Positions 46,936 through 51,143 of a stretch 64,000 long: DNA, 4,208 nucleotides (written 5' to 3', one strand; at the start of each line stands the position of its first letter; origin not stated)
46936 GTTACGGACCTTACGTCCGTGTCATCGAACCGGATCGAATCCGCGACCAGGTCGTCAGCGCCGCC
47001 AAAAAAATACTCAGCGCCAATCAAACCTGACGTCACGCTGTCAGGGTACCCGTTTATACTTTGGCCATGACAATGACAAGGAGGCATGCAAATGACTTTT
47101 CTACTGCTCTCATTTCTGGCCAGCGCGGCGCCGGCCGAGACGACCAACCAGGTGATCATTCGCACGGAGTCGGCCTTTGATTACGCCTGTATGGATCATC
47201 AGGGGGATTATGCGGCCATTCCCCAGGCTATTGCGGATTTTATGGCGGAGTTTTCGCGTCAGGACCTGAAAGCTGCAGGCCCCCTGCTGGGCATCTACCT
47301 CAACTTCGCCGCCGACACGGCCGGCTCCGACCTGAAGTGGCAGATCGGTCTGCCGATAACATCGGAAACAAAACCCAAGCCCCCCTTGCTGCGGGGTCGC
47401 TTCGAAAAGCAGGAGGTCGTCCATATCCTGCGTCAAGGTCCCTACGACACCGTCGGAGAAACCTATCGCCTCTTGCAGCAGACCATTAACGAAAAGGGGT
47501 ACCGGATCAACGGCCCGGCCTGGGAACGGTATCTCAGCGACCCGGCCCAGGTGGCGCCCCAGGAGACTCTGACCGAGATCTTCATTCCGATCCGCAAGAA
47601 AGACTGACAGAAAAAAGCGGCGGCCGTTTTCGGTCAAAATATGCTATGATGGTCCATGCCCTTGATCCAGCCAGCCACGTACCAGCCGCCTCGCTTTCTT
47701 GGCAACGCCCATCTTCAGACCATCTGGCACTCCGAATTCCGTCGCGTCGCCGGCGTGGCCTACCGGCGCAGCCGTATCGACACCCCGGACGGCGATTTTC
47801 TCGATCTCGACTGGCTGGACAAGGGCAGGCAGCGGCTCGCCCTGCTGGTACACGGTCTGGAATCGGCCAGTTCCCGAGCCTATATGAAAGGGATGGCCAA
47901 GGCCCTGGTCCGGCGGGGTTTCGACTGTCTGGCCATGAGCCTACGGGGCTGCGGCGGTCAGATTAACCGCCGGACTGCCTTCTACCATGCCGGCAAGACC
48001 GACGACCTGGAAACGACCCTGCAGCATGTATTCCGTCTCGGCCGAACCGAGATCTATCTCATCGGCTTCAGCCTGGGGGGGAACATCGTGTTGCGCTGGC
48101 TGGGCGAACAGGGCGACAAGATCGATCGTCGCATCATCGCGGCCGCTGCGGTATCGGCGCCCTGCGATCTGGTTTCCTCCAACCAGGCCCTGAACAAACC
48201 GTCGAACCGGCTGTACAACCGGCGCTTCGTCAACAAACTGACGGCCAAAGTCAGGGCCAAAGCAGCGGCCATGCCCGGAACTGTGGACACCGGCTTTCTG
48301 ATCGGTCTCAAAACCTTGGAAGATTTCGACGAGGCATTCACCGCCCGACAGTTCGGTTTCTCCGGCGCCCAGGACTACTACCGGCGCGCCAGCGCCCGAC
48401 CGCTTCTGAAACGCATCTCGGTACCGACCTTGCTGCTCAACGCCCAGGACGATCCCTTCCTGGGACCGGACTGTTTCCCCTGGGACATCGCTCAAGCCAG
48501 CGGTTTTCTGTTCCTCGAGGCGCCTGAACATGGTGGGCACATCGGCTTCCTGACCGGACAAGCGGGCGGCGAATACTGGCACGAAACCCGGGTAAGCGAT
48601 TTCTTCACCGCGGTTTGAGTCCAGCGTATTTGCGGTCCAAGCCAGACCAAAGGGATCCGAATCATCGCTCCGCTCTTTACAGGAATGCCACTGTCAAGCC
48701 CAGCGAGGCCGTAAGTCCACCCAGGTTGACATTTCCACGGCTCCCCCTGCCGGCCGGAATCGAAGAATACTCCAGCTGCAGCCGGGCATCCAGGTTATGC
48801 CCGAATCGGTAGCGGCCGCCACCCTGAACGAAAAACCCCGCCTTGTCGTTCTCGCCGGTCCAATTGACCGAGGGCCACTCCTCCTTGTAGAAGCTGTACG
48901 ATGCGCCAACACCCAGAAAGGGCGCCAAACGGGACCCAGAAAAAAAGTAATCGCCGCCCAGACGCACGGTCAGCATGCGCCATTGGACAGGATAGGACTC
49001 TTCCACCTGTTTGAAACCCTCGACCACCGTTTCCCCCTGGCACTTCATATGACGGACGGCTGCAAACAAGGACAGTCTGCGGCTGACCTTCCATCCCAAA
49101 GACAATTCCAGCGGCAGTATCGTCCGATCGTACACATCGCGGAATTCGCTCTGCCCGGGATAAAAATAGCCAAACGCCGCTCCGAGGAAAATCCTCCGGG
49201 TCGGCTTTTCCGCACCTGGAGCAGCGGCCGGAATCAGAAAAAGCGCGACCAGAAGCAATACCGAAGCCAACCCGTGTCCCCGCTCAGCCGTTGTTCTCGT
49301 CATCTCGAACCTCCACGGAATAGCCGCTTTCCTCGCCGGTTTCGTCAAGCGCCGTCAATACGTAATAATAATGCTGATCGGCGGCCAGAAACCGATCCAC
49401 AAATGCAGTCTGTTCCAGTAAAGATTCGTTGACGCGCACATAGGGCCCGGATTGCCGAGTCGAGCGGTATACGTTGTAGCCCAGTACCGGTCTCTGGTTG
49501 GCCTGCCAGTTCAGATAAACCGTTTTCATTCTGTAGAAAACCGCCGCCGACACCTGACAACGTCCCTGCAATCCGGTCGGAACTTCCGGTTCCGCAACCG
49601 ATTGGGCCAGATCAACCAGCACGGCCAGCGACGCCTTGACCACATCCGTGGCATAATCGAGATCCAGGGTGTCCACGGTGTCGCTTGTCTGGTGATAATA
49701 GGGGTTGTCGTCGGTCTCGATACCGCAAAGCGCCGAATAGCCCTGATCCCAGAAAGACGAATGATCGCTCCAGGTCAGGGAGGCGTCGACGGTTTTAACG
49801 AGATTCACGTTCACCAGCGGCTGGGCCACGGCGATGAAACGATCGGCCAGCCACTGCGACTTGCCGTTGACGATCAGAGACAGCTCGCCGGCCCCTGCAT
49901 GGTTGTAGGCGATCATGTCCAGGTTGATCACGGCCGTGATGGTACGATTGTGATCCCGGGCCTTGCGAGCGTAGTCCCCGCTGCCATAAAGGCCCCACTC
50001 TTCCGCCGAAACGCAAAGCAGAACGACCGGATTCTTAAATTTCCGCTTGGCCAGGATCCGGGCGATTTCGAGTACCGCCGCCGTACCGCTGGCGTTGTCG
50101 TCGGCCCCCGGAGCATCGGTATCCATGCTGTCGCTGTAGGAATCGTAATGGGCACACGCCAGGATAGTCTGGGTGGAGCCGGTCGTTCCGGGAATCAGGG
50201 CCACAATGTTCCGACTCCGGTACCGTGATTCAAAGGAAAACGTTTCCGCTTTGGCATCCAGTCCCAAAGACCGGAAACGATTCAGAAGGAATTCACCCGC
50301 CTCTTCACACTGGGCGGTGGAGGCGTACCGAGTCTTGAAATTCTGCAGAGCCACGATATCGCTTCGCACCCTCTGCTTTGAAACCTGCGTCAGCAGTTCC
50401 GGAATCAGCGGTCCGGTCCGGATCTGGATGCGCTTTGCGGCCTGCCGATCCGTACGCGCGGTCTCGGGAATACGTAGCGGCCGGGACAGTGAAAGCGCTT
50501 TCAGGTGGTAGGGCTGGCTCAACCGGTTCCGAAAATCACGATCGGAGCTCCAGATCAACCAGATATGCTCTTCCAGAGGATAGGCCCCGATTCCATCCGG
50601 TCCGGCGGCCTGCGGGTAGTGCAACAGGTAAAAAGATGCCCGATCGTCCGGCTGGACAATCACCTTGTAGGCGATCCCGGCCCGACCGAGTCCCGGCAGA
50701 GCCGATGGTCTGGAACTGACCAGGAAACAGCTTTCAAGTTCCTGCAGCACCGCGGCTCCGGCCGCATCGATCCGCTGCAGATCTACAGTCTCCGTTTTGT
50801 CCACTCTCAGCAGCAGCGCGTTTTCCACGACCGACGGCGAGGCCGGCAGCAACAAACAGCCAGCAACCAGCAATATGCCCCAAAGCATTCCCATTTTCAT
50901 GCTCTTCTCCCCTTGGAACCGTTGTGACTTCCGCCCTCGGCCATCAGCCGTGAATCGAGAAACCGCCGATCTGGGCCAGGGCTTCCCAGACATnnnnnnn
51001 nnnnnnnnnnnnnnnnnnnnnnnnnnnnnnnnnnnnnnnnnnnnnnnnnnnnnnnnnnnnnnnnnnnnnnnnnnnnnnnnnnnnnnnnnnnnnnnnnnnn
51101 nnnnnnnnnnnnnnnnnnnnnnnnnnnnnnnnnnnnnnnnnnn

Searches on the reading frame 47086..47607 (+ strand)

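Call 44: search_protein_families(library=pfam, proteins=[window:47086-47607:+], max_evalue=0.01)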
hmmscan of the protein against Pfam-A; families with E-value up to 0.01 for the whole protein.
window:47086-47607:+ (173 aa): 2 families
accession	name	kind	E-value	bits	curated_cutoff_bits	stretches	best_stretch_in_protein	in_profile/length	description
PF06445.20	GyrI-like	-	5.5e-23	82.4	26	1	22-170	2-155/155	GyrI-like small molecule binding domain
PF14526.11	Cass2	-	1.9e-05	25.4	27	1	38-169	15-150/150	Integron-associated effector binding protein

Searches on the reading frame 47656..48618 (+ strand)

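Call 44: search_protein_families(library=pfam, proteins=[window:47656-48618:+], max_evalue=0.01)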
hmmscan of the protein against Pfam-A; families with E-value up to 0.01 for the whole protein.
window:47656-48618:+ (320 aa): 4 families
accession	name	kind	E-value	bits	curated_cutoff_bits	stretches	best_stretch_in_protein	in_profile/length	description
PF00561.26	Abhydrolase_1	-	3.4e-18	66.7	25.8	1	63-301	4-244/245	alpha/beta hydrolase fold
PF12146.15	Hydrolase_4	-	3.5e-15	56.4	27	1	61-267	6-203/239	Serine aminopeptidase, S33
PF12697.13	Abhydrolase_6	-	9.8e-13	49.7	26.3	1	63-299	2-208/217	Alpha/beta hydrolase family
PF06821.19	Ser_hydrolase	-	0.0058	17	22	0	120-177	44-98/172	Serine hydrolase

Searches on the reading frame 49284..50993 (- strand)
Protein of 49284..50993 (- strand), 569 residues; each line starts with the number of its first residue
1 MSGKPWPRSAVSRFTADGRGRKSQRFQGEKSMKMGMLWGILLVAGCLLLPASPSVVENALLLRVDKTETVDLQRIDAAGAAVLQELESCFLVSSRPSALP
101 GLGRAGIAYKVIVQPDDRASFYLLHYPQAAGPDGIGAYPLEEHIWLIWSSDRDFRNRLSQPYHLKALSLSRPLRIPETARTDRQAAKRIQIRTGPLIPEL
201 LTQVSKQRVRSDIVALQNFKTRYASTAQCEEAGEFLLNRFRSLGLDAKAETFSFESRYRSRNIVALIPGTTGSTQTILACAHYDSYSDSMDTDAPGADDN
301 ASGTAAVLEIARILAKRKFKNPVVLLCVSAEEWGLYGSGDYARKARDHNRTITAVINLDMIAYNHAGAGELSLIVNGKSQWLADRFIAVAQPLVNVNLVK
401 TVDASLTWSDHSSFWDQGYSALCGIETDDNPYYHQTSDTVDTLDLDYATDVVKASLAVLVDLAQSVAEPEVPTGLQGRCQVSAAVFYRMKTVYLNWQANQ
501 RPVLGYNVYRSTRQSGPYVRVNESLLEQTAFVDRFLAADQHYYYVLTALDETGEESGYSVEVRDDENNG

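Call 44: search_protein_families(library=pfam, proteins=[window:49284-50993:-], max_evalue=0.01)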
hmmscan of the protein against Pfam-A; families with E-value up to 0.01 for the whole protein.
window:49284-50993:- (569 aa): 2 families
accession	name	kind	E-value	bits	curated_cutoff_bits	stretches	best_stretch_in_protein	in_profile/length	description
PF04389.22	Peptidase_M28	-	4.2e-39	134.7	21.3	1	262-456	1-190/193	Peptidase family M28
PF01546.33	Peptidase_M20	-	4.3e-06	27.2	24.6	1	293-358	29-95/206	Peptidase family M20/M25/M40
